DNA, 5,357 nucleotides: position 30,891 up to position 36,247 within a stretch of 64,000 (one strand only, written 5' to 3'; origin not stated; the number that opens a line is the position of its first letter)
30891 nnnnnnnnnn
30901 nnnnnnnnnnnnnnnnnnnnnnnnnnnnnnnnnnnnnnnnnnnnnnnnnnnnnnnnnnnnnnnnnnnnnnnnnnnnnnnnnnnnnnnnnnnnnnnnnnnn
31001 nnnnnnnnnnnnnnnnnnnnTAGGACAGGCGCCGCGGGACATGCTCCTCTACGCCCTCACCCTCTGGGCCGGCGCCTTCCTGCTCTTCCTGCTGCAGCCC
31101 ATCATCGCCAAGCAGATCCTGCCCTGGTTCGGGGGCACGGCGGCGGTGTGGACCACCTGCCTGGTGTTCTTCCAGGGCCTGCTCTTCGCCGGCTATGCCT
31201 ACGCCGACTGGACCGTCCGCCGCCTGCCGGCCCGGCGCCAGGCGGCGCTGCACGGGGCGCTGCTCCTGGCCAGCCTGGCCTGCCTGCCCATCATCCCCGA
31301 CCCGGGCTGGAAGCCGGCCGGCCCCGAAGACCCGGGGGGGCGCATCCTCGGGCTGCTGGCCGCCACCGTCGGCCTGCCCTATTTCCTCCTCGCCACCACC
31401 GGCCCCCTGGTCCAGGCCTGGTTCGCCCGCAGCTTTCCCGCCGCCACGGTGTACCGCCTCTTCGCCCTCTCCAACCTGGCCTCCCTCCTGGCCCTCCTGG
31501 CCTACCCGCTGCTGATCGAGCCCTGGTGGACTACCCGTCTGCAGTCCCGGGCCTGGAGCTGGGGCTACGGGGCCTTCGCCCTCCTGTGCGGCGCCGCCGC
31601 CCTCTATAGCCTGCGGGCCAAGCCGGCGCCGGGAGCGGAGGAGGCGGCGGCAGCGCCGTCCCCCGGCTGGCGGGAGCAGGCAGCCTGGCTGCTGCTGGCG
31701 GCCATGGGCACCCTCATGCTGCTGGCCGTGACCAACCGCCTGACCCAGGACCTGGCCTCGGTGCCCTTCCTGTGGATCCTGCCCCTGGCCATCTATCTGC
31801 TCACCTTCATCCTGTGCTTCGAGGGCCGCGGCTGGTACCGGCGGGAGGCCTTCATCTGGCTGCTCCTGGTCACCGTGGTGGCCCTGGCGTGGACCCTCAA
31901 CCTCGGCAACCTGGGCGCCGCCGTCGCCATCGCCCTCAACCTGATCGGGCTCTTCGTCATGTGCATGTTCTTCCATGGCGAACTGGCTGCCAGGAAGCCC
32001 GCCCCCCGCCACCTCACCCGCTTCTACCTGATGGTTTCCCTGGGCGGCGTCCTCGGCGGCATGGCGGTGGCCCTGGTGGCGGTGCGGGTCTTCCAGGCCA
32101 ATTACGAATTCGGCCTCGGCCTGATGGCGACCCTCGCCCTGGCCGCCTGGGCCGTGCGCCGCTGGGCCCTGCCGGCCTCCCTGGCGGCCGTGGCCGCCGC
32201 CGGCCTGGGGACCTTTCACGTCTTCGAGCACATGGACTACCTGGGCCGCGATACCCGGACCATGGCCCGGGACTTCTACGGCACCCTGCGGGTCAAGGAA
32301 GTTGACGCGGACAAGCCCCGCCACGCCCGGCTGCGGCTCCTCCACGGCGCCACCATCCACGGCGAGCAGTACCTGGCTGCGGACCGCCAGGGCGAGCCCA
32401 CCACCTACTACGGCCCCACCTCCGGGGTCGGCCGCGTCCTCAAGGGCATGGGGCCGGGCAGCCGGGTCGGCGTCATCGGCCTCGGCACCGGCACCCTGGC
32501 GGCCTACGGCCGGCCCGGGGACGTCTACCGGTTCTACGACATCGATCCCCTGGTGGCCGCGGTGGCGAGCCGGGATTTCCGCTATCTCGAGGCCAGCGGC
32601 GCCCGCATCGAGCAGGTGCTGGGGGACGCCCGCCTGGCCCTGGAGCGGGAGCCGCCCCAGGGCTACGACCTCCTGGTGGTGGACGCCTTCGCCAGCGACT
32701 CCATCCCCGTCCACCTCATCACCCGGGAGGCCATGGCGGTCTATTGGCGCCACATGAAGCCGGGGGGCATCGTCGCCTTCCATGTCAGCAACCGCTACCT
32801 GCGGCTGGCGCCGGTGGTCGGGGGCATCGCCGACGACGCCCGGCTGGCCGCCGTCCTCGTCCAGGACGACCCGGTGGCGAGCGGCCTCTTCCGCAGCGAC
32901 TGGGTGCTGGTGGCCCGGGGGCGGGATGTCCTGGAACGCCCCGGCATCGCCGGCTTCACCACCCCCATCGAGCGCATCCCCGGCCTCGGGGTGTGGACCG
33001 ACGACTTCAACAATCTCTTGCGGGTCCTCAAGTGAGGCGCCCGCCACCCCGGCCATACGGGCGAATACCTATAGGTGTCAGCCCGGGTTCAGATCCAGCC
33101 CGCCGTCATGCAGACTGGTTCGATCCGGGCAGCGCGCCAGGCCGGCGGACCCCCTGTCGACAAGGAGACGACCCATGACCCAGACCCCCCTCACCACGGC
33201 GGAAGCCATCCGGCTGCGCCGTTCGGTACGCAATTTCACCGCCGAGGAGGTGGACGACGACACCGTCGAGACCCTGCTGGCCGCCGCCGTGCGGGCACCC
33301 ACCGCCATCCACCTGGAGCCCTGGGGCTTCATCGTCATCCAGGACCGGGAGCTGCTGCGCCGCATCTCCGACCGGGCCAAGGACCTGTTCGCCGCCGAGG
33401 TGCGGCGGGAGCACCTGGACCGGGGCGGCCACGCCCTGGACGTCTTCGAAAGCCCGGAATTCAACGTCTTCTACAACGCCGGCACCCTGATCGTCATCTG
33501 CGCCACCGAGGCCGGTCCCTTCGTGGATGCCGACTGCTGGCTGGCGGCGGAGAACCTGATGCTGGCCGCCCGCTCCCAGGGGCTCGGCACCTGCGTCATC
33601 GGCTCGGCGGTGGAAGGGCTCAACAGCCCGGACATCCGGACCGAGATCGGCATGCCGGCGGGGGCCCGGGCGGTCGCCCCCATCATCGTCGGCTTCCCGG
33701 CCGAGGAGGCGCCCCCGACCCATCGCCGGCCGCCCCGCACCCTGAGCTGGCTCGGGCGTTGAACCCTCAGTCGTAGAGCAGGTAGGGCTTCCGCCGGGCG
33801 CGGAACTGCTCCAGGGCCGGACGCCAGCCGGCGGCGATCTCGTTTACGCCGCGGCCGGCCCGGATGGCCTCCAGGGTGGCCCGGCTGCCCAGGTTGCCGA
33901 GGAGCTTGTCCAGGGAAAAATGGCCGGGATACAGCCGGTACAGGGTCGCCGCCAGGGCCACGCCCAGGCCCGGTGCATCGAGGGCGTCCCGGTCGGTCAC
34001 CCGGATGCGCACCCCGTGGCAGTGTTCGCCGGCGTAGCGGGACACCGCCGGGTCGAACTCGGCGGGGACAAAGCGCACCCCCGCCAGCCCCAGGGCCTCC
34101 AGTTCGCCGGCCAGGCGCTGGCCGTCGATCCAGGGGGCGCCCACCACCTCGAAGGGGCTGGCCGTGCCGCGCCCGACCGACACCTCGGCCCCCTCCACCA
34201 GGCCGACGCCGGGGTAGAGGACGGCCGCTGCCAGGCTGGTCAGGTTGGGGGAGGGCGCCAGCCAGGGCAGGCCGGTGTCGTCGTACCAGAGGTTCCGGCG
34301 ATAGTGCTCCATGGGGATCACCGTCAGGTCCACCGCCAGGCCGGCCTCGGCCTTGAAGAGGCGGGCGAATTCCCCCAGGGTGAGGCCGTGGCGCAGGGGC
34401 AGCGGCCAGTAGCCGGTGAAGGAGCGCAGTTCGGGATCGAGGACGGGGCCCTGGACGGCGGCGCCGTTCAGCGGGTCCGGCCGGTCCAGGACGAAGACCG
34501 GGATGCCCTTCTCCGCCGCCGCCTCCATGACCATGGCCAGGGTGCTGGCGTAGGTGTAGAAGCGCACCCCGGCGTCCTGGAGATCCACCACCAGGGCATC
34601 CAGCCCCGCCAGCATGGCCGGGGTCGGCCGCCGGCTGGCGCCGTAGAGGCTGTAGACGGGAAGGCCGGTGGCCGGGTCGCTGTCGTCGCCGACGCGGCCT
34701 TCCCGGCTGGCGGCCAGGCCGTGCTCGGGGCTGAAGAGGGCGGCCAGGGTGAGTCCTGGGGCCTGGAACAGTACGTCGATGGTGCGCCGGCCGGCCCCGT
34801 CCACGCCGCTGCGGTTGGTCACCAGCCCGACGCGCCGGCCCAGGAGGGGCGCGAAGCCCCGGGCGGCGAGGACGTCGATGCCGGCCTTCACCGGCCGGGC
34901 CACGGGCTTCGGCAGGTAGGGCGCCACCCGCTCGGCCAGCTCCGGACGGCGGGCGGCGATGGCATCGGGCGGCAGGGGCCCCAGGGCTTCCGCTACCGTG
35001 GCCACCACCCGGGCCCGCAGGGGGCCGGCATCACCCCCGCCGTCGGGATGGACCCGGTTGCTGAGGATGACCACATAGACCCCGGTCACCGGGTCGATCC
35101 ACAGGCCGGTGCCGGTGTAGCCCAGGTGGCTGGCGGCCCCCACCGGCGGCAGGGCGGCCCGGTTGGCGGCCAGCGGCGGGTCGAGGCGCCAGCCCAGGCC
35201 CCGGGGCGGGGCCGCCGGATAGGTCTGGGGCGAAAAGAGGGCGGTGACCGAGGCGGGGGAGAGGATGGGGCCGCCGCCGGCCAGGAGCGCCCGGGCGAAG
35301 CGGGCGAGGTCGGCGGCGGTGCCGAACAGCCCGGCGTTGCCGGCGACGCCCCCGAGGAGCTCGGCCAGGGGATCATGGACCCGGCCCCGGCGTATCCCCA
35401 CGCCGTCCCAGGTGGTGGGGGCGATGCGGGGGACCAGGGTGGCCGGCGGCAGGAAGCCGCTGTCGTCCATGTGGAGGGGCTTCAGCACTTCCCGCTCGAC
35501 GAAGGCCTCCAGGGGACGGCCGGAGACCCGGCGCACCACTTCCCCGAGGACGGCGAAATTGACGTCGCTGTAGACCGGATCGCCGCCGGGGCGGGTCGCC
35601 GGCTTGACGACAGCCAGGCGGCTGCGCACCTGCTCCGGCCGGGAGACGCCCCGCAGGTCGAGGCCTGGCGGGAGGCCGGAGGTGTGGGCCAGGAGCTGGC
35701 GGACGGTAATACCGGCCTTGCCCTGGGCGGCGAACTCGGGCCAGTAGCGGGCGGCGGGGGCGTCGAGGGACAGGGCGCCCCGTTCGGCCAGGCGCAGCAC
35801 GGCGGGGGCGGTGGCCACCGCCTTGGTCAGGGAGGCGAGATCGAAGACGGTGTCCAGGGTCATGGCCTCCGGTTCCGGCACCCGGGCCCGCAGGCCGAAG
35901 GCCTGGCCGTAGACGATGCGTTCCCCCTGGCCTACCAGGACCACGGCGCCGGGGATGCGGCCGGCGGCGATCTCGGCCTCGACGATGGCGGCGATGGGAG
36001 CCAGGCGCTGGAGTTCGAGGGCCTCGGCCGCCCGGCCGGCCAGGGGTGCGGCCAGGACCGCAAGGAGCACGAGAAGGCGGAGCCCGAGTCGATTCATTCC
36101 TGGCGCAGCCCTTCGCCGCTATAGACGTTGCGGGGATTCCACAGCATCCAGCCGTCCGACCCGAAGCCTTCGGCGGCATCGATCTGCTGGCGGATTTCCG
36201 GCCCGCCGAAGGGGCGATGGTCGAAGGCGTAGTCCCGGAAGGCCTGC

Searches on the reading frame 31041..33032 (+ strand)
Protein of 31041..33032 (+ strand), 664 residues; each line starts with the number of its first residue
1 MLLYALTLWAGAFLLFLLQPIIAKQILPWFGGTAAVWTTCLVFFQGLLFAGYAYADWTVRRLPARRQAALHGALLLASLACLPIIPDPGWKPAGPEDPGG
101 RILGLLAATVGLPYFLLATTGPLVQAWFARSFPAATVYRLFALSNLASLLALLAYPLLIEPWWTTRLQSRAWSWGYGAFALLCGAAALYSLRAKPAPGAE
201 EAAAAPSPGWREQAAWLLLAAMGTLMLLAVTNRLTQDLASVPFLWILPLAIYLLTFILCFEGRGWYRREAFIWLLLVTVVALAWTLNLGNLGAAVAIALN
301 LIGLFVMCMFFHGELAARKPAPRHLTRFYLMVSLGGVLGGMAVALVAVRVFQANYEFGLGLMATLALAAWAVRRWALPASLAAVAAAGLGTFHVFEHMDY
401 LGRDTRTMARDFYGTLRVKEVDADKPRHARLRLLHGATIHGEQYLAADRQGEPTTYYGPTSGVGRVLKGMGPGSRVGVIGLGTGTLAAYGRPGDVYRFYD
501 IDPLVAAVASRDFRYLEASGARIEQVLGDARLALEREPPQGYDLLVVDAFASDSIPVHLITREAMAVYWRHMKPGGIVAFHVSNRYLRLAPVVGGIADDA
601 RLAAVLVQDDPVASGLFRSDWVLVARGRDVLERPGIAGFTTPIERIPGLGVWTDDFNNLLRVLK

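Call 15: search_protein_families(library=pfam, proteins=[window:31041-33032:+], max_evalue=0.001)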
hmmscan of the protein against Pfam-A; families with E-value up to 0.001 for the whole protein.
window:31041-33032:+ (664 aa): 0 families

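Call 39: search_protein_families(library=ncbifam, proteins=[window:31041-33032:+], max_evalue=0.01)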
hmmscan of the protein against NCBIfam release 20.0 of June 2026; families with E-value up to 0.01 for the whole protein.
window:31041-33032:+ (664 aa): 2 families
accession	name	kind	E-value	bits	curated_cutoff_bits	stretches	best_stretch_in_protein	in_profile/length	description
NF037959.1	MFS_SpdSyn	subfamily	2.9e-14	52.7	40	1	324-589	131-392/480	fused MFS/spermidine synthase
NF003380.0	PRK04457.1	equivalog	1.6e-06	27.4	304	1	476-580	73-178/265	polyamine aminopropyltransferase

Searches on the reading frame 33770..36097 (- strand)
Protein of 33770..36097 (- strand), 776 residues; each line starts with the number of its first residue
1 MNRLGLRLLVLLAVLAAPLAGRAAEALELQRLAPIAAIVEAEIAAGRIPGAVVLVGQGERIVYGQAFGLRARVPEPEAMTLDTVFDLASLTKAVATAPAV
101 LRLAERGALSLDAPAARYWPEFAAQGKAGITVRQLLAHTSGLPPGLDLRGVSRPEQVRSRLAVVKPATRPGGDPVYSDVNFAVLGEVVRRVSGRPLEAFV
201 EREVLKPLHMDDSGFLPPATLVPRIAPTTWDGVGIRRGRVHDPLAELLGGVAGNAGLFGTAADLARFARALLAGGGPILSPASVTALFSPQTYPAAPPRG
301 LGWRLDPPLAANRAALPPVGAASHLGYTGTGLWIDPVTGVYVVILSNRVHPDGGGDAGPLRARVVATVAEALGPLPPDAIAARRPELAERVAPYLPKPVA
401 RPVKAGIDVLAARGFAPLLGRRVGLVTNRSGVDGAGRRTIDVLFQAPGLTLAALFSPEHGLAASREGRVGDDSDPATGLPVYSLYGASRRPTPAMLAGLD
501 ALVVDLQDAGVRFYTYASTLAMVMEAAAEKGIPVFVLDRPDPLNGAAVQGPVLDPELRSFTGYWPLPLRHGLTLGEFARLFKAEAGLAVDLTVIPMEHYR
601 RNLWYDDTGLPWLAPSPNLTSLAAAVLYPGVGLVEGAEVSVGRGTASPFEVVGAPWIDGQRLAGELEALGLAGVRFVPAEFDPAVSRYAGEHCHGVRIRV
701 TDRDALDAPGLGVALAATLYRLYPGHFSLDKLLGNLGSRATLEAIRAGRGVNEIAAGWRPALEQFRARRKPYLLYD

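Call 36: search_protein_families(library=pfam, proteins=[window:33770-36097:-], max_evalue=0.001)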
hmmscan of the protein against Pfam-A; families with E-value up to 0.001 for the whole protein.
window:33770-36097:- (776 aa): 3 families
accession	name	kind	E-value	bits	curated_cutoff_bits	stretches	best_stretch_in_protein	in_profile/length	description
PF07075.17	NamZ_N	-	2.9e-78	262.3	26.9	1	423-622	1-202/203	Exo-beta-N-acetylmuramidase NamZ, N-terminal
PF00144.29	Beta-lactamase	-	4e-70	237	27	1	36-362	2-324/329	Beta-lactamase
PF20732.2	NamZ_C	-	4.1e-46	157.9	25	1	626-775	1-152/152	Exo-beta-N-acetylmuramidase NamZ, C-terminal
